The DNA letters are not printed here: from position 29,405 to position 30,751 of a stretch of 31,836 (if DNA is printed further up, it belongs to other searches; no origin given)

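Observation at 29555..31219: Best candidate for an undescribed system: AT-rich two-gene operon (186-aa soluble protein then 348-aa 2-TM protein) convergent on the lysis cassette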

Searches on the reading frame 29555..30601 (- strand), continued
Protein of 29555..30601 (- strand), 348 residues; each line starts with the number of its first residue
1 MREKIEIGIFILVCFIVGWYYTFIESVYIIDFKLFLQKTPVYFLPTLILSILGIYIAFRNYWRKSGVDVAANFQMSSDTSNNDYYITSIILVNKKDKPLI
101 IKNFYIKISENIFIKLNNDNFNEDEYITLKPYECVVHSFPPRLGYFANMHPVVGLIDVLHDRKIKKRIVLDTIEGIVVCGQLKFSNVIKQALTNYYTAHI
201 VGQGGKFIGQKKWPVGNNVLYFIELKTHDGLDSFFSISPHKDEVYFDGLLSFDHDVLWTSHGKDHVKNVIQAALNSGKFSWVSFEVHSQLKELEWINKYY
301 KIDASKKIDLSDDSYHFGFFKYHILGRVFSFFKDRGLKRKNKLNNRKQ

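Call 55: fold_search(model_id=the predicted structure, library=viral)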
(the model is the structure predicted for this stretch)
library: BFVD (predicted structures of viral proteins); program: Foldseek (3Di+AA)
matches with E <= 10: 793; with E <= 0.001: 2
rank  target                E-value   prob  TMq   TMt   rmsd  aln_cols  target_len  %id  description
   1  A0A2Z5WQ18            2.6e-04  1.00  0.22  0.46  10.2       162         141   15  (no name in the UniProt tables at hand)
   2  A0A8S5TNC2            3.2e-04  1.00  0.21  0.35  12.8       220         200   15  Uncharacterized protein [Siphoviridae sp. ctamP19]
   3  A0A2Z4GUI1            1.9e-03  1.00  0.21  0.36   8.9       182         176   10  (no name in the UniProt tables at hand)
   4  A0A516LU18            7.4e-03  0.47  0.13  0.16  15.7       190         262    9  (no name in the UniProt tables at hand)
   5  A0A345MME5            1.5e-02  0.82  0.17  0.29  12.2       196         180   17  (no name in the UniProt tables at hand)
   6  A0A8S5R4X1            2.0e-02  0.35  0.17  0.21  18.2       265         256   12  Uncharacterized protein [Siphoviridae sp. ctyjS2]
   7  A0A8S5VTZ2            2.0e-02  0.11  0.10  0.08  19.1       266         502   10  Uncharacterized protein [Ackermannviridae sp.]
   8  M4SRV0                2.1e-02  0.75  0.17  0.28   7.5       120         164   10  (no name in the UniProt tables at hand)
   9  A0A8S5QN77            3.0e-02  0.10  0.10  0.12  26.6       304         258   12  Uncharacterized protein [CrAss-like virus sp. ctYsL76]
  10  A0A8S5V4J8            3.7e-02  0.06  0.08  0.06  32.0       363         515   12  Portal protein [Siphoviridae sp. ct87j35]
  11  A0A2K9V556            4.0e-02  0.35  0.12  0.19  28.9       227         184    8  Uncharacterized protein [Lactobacillus phage Satyr]
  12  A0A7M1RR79            4.0e-02  0.08  0.11  0.11  17.1       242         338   13  Uncharacterized protein [uncultured phage cr60_1]
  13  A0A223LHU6            4.2e-02  0.72  0.16  0.36   9.0       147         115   13  Uncharacterized protein [Erwinia phage vB_EamM_RisingSun]
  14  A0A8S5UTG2            4.2e-02  0.63  0.13  0.27  13.8       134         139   14  Uncharacterized protein [Myoviridae sp. ctYA416]
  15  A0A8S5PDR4            4.2e-02  0.54  0.16  0.27  11.6       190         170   12  Uncharacterized protein [Siphoviridae sp. ctorp6]
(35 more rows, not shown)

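Call 57: find_related_loci(query=A1, collection=genome_contigs, flank=6000)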
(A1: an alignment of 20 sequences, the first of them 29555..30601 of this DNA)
Query A1 (348 aa) in genome_contigs; peptide patterns used: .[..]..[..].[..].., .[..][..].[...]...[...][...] (x = any residue, [..] = any of these).
60 stretches matched a pattern; 4 encode a relative of the query (tblastn E <= 1e-3); 4 distinct loci.
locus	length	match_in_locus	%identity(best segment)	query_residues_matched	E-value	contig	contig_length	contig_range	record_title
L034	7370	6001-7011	39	1-347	2e-70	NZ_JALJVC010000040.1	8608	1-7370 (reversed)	Acinetobacter lwoffii strain P134B contig00040, whole genome shotgun sequence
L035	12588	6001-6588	32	3-188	4e-20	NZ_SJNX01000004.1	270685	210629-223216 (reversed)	Acinetobacter sp. ANC 4633 Contig4, whole genome shotgun sequence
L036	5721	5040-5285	27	43-135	4e-5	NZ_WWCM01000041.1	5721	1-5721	Duganella qianjiadongensis strain CY13W NODE_41_length_5721_cov_33.069896_41, whole genome shotgun sequence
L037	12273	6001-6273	26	29-135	1e-4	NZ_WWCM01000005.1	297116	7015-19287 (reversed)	Duganella qianjiadongensis strain CY13W NODE_5_length_297116_cov_30.962547_5, whole genome shotgun sequence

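Call 61: search_protein_families(library=pfam, proteins=[L021:4965-5966:+, L013:11226-12020:+, L013:13005-13649:+], max_evalue=0.01)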
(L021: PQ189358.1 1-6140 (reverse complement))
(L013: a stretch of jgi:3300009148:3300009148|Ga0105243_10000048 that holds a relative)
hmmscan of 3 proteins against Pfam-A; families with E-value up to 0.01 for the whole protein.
L021:4965-5966:+ (333 aa): 0 families

L013:11226-12020:+ (264 aa): 0 families

L013:13005-13649:+ (214 aa): 0 families

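Call 62: search_protein_families(library=padloc, proteins=[L021:4965-5966:+, L013:11226-12020:+, L013:13005-13649:+], max_evalue=0.01)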
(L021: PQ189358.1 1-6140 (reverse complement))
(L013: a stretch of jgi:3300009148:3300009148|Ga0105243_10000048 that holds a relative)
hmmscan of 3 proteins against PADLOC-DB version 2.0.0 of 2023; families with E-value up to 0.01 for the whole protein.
L021:4965-5966:+ (333 aa): 0 families

L013:11226-12020:+ (264 aa): 0 families

L013:13005-13649:+ (214 aa): 0 families

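Call 71: find_related_loci(query=A1, collection=viral_contigs, flank=6000)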
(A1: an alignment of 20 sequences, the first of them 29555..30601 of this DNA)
Query A1 (348 aa) in viral_contigs; peptide patterns used: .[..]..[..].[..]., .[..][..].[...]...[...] (x = any residue, [..] = any of these).
45 stretches matched a pattern; 14 encode a relative of the query (tblastn E <= 1e-3); 14 distinct loci.
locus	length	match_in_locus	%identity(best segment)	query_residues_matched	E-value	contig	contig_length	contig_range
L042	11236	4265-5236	45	7-342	2e-89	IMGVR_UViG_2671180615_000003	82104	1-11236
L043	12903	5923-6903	45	1-335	5e-88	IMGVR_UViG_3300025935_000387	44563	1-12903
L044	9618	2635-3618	44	7-347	4e-78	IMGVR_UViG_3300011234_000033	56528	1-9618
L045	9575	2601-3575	42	9-341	2e-77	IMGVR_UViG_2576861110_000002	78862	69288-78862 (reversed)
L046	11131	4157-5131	43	9-341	2e-77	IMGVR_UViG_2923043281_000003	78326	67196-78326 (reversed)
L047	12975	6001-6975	43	9-341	5e-77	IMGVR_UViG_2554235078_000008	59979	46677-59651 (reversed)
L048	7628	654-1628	43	9-341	5e-77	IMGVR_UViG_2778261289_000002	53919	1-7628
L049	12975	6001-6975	43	9-341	5e-77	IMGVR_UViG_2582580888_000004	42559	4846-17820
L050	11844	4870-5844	43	9-341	5e-77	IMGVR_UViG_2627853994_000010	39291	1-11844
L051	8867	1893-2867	43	9-341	5e-77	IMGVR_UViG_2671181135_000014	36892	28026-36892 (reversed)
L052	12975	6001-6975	43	9-341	5e-77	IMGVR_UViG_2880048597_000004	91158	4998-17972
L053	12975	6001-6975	43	9-341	5e-77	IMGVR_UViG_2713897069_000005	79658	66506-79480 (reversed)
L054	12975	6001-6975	43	9-341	5e-77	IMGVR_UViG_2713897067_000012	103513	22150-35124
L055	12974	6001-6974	41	9-341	4e-67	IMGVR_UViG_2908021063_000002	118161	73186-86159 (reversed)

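Call 80: find_related_loci(query=A5, collection=viral_contigs, flank=6000)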
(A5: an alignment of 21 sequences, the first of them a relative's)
Query A5 (312 aa) in viral_contigs; peptide patterns used: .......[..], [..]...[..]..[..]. (x = any residue, [..] = any of these).
201 stretches matched a pattern, but none encodes a relative of the query by tblastn (E <= 1e-3).

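Call 105: search_dna_similar(query=L021:4965-5966:+, collection=phages, mode=protein, max_rows=25, max_evalue=0.001)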
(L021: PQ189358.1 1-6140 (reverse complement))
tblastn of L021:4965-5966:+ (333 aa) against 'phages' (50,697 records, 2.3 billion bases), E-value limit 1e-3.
Records with a match: 1; places in all: 1; records where one place covers at least 80% of the query: 1.
Best place of each record, by identity: >=99% 1.
By first word of the organism name: Vibrio 1.
By host as written in the record: Vibrio cyclitrophicus 10N.286.54.F9 1.
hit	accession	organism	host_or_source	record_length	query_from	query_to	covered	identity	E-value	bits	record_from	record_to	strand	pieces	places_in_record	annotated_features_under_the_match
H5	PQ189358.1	Vibrio phage 10N.286.54.F9_PE001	Vibrio cyclitrophicus 10N.286.54.F9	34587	1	333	100%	99.7%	0e+0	636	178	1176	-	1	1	hypothetical protein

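Call 106: search_dna_similar(query=P0176, collection=plasmids, mode=protein, max_rows=25, max_evalue=0.001)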
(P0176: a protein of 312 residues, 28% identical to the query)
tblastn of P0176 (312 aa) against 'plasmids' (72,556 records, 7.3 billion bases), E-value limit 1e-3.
Records with a match: 3; places in all: 3; records where one place covers at least 80% of the query: 2.
Best place of each record, by identity: <60% 3.
By first word of the organism name: Acinetobacter 3.
By predicted mobility (MOB-suite, as given by PLSDB): non-mobilizable 2; mobilizable 1.
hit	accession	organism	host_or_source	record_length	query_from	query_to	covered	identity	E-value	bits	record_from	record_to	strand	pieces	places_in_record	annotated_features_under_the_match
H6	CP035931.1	Acinetobacter baumannii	Homo sapiens,blood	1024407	24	293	87%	27.6%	1e-13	79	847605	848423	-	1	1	hypothetical protein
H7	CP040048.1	Acinetobacter baumannii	Homo sapiens,blood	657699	24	293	87%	27.2%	1e-13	79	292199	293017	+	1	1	hypothetical protein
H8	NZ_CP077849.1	Acinetobacter baumannii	Homo sapiens,Rectal swab_P28_BU14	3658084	71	293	71%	26.3%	3e-4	50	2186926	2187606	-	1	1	none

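Call 107: search_dna_similar(query=P0176, collection=phages, mode=protein, max_rows=25, max_evalue=0.001)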
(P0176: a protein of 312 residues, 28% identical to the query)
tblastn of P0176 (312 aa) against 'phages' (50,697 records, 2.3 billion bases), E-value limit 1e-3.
Records with a match: 1; places in all: 1; records where one place covers at least 80% of the query: 0.
Best place of each record, by identity: <60% 1.
By first word of the organism name: Vibrio 1.
By host as written in the record: Vibrio cyclitrophicus 10N.286.54.F9 1.
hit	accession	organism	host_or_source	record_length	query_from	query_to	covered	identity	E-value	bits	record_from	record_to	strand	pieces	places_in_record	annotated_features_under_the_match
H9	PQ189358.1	Vibrio phage 10N.286.54.F9_PE001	Vibrio cyclitrophicus 10N.286.54.F9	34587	23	194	55%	33.9%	6e-29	122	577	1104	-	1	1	hypothetical protein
